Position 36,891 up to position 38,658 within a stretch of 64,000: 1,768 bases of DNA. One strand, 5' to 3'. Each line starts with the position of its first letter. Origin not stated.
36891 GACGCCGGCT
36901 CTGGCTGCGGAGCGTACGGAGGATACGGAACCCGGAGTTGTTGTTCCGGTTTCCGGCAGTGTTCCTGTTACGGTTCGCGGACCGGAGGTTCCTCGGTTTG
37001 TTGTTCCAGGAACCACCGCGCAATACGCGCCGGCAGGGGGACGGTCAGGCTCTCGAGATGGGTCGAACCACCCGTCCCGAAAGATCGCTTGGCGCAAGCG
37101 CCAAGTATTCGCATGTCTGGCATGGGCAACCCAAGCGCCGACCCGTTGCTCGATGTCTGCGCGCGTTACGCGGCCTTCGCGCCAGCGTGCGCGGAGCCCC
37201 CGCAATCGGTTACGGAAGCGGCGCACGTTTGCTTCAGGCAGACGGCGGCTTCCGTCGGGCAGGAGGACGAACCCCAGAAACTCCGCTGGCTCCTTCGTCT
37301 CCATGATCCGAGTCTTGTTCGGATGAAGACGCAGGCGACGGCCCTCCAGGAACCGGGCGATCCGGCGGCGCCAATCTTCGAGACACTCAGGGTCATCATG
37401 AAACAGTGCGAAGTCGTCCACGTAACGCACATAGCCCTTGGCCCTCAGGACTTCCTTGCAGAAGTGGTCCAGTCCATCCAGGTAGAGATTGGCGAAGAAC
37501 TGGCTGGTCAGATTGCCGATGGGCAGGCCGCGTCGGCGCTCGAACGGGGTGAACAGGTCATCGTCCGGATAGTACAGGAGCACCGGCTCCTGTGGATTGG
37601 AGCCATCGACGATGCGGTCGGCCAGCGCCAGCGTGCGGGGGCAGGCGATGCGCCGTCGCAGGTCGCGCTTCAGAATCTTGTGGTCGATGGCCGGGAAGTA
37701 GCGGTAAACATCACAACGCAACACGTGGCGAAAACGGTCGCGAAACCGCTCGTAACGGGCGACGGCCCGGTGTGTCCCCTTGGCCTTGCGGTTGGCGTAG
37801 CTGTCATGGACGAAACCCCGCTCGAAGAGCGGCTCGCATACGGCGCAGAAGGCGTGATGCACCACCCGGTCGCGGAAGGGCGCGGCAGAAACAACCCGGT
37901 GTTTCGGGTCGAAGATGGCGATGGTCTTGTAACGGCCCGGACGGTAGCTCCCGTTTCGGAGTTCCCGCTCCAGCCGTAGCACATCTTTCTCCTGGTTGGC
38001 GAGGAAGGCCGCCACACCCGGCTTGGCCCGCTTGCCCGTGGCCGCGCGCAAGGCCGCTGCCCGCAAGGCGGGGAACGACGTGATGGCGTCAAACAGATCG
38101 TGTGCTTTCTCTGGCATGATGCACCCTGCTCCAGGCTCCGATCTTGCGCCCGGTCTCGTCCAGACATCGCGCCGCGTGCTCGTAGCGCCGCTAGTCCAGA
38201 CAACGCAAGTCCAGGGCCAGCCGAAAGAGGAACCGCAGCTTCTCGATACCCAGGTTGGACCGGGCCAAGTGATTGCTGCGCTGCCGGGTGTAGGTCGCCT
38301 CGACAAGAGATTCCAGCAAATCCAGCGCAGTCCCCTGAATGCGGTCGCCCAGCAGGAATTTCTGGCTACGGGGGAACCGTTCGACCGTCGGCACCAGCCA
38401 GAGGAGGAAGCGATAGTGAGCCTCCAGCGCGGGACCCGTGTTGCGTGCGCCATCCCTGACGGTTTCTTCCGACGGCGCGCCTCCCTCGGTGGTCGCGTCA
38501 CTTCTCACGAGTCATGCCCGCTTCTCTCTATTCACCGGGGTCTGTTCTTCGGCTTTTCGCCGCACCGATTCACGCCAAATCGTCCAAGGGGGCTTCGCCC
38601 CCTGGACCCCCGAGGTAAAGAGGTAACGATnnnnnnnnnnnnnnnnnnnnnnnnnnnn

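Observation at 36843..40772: Complete diversity-generating retroelement with adenine-specific TR/VR mismatches, targeting a secreted caspase-CLec protein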

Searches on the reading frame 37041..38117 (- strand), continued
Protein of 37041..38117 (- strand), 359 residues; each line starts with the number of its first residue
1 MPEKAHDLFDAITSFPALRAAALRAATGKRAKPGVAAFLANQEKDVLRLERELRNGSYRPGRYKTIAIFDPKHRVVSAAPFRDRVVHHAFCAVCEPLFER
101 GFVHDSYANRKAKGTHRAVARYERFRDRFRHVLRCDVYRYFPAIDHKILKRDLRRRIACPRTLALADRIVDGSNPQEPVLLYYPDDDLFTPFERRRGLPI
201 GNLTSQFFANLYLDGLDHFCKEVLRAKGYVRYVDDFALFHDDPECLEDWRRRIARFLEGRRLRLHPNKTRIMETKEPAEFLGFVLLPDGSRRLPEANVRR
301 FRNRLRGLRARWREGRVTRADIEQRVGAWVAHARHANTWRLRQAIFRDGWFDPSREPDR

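Call 41: find_encoding_contigs(protein=P0002, flank=8000, max_places=3)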
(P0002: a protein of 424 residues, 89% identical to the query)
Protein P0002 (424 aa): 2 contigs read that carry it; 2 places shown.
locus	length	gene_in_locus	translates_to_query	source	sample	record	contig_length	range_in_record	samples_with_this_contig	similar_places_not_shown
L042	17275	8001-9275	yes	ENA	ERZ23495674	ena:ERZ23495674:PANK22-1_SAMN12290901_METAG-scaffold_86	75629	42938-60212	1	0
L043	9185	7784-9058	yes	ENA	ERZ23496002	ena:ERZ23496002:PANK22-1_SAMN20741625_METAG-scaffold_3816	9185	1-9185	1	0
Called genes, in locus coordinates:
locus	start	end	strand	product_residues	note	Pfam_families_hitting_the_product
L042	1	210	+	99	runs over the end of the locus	PF07798:CCDC90-like (faint)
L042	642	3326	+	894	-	PF13371:TPR_9 (faint), PF01471:PG_binding_1, PF03781:FGE-sulfatase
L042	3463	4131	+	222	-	PF01464:SLT (weak)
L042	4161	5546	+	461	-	-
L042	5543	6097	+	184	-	-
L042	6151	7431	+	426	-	-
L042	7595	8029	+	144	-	PF22296:bAvd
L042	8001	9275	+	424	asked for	PF00078:RVT_1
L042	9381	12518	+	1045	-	PF00656:Peptidase_C14, PF01471:PG_binding_1, PF03781:FGE-sulfatase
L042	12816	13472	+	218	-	-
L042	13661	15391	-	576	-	PF14326:DUF4384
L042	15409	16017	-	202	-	PF00691:OmpA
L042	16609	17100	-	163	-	PF07798:CCDC90-like (weak)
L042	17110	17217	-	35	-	-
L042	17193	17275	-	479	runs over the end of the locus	PF00082:Peptidase_S8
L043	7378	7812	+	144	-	PF22296:bAvd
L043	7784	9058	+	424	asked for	PF00078:RVT_1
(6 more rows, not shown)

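Call 51: search_dna_similar(query=window:37041-38117:-, collection=phages, mode=protein, max_rows=15)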
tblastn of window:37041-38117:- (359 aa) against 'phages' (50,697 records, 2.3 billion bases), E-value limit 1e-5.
Records with a match: 147; places in all: 147; records where one place covers at least 80% of the query: 30.
Best place of each record, by identity: <60% 147.
By first word of the organism name: Bacteriophage 33; uncultured 16; Faecalibacterium 15; Bacteroides 13; Vibrio 6; Pseudomonas 6; Streptococcus 6; Bordetella 5; CrAssphage 5; Burkholderia 4; and 23 more.
By host as written in the record: - 66; Faecalibacterium prausnitzii 12; Bacillus alcalophilus CGMCC 1.3604 3; Helicobacter canis 3; Butyrivibrio fibrisolvens DSM 3071 3; Vibrio parahaemolyticus 2; Pseudoalteromonas elyakovii HL-AS1 2; Pseudomonas aeruginosa 2; and 47 more.
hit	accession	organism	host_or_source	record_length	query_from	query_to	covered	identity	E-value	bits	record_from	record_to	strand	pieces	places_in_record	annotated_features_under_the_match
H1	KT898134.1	Aeromonas phage phiARM81mr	Aeromonas sp. ARM81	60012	8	346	94%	40.0%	1e-54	198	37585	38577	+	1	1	retron-type RNA-directed DNA polymerase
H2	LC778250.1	Aeromonas phage phiWae15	filtration agent for carassius auratus ...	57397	7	346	95%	38.6%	5e-52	191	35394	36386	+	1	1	RNA-directed DNA polymerase | hypothetical protein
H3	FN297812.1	Vibrio phage VP585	Vibrio parahaemolyticus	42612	9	348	95%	36.8%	9e-57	204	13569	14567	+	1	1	gp20 protein | gp21 protein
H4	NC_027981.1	Vibrio phage VP585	Vibrio parahaemolyticus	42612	9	348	95%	36.8%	9e-57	204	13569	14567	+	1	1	Reverse transcriptase | gp21 protein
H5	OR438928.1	Pseudoalteromonas phage ACA1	Pseudoalteromonas elyakovii HL-AS1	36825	9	346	94%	35.8%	6e-53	194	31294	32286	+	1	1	reverse transcriptase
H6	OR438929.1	Pseudoalteromonas phage ACA2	Pseudoalteromonas nigrifaciens HL-AS2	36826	9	346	94%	35.8%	6e-53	194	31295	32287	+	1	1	reverse transcriptase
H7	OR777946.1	Phage nd12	-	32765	9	341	93%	35.9%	7e-49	182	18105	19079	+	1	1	hypothetical protein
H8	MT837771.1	Bacteriophage sp.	human fecal samples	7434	9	341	93%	35.9%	9e-49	181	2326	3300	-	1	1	record has no annotation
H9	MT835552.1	Bacteriophage sp.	human fecal samples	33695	9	345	94%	34.3%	4e-37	147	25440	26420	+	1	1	record has no annotation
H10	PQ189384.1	Vibrio phage 1F273_PE002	Vibrio cyclitrophicus 1F273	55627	8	285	77%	41.5%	1e-55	201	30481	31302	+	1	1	hypothetical protein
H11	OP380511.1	Chromohalobacter phage YPCBV-1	-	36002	28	351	90%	34.7%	8e-43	164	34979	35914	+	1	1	RNA-directed DNA polymerase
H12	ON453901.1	Clostridium phage Saumur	Enterocloster clostridioformis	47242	3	283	78%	40.0%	1e-45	172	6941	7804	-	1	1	reverse transcriptase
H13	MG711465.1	Faecalibacterium phage FP_Brigit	Faecalibacterium prausnitzii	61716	6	342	94%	31.1%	2e-28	122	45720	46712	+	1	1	reverse transcriptase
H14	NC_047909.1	Faecalibacterium phage FP_Brigit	Faecalibacterium prausnitzii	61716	6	342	94%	31.1%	2e-28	122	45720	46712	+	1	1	Reverse transcriptase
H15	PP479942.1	Faecalibacterium phage Lelie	Faecalibacterium sp. L2-61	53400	9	342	93%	31.0%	2e-26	116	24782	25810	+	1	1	reverse transcriptase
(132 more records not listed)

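Call 52: search_dna_similar(query=window:37041-38117:-, collection=plasmids, mode=protein, max_rows=10)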
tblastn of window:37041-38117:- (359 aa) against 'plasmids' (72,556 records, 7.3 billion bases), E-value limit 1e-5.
The search stops at 5000 records and this limit was reached: more records match than are counted here, and every count below describes the 5000 best-scoring records only.
Records with a match: at least 5000; places in all: 6328; records where one place covers at least 80% of the query: 18.
Best place of each record, by identity: <60% 5000.
By first word of the organism name: Klebsiella 3789; Escherichia 293; Enterobacter 167; Bacillus 153; Citrobacter 70; Salmonella 45; Shigella 36; Raoultella 31; Streptomyces 30; Bradyrhizobium 25; and 109 more.
By predicted mobility (MOB-suite, as given by PLSDB): conjugative 2806; mobilizable 1104; non-mobilizable 1090.
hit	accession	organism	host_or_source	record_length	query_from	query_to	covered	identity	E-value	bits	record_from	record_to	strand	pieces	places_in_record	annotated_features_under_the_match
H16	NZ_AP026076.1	Acaryochloris marina MBIC10699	cell culture,Ascidian, Diplosoma similis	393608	7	346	95%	49.7%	3e-89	300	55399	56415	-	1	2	RNA-directed DNA polymerase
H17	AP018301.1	Fischerella sp. NIES-4106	-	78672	7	346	95%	48.8%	6e-95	316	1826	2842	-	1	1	RNA-directed DNA polymerase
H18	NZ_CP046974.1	Microcystis aeruginosa FD4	unialgal culture,freshwater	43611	7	346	95%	48.2%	5e-93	310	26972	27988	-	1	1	RNA-directed DNA polymerase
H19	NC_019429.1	Anabaena sp. 90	-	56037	7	346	95%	47.9%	1e-92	310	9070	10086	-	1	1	RNA-directed DNA polymerase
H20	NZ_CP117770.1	Nostoc sp. UHCC 0926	whole organism,lichen surface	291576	7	346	95%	47.5%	4e-93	311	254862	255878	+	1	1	reverse transcriptase domain-containing protein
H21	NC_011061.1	Prosthecochloris aestuarii DSM 271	-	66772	8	346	94%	40.6%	2e-56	205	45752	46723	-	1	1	RNA-directed DNA polymerase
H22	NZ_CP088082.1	Ideonella dechloratans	Cell culture,Activated sludge, ...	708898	1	346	96%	39.1%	7e-53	195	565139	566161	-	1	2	RNA-directed DNA polymerase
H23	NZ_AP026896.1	Aeromonas caviae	Microbe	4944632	8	346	94%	39.4%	1e-52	194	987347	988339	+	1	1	none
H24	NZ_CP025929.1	Microcystis aeruginosa NIES-2481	cell culture,freshwater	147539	104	346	68%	52.3%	1e-68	240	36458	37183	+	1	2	none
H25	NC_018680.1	Alteromonas macleodii str. 'Balearic Sea AD45'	-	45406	9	346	94%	37.2%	2e-54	199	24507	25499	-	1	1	reverse transcriptase domain-containing protein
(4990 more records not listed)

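Call 62: find_related_loci(query=window:37041-38117:-, collection=viral_contigs, flank=8000)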
Query window:37041-38117:- (359 aa) in viral_contigs; peptide patterns used: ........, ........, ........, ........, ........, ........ (x = any residue, [..] = any of these).
1 stretches matched a pattern, but none encodes a relative of the query by tblastn (E <= 1e-3).

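Call 64: search_protein_families(library=ncbifam, proteins=[L042:7595-8026:+], max_evalue=0.001)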
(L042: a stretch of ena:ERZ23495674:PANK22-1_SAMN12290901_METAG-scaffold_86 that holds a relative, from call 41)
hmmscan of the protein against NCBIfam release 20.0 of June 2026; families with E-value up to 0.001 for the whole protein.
L042:7595-8026:+ (144 aa): 1 family
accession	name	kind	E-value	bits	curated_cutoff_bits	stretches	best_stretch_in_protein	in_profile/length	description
NF033474.1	DivGenRetAVD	equivalog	1.4e-31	108.8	80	1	33-133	4-104/104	diversity-generating retroelement protein Avd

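Call 65: search_protein_families(library=pfam, proteins=[L042:7595-8026:+], max_evalue=0.001)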
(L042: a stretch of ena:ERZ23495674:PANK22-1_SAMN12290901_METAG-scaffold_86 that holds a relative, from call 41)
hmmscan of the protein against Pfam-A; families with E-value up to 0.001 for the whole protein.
L042:7595-8026:+ (144 aa): 1 family
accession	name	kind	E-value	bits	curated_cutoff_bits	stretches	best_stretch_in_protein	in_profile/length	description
PF22296.2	bAvd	-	5.6e-18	65.8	40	1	37-134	8-106/107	bAvd-like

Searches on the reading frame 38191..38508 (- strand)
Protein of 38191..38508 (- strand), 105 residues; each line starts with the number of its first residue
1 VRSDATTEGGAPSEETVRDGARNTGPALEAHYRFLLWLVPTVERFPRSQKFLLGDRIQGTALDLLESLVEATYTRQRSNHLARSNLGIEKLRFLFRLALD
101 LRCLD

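Call 4: search_protein_families(library=pfam, proteins=[window:38191-38508:-], max_evalue=0.01)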
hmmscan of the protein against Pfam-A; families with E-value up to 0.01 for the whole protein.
window:38191-38508:- (105 aa): 1 family
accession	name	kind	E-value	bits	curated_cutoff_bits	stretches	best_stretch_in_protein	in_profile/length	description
PF22296.2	bAvd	-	3.7e-09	37.5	40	1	32-101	8-77/107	bAvd-like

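Call 5: search_protein_families(library=ncbifam, proteins=[window:38191-38508:-], max_evalue=0.01)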
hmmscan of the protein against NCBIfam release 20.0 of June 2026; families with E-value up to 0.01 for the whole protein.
window:38191-38508:- (105 aa): 1 family
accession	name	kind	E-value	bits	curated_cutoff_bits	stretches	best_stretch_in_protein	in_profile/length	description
NF033474.1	DivGenRetAVD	equivalog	2.5e-19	69.5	80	1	28-104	4-80/104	diversity-generating retroelement protein Avd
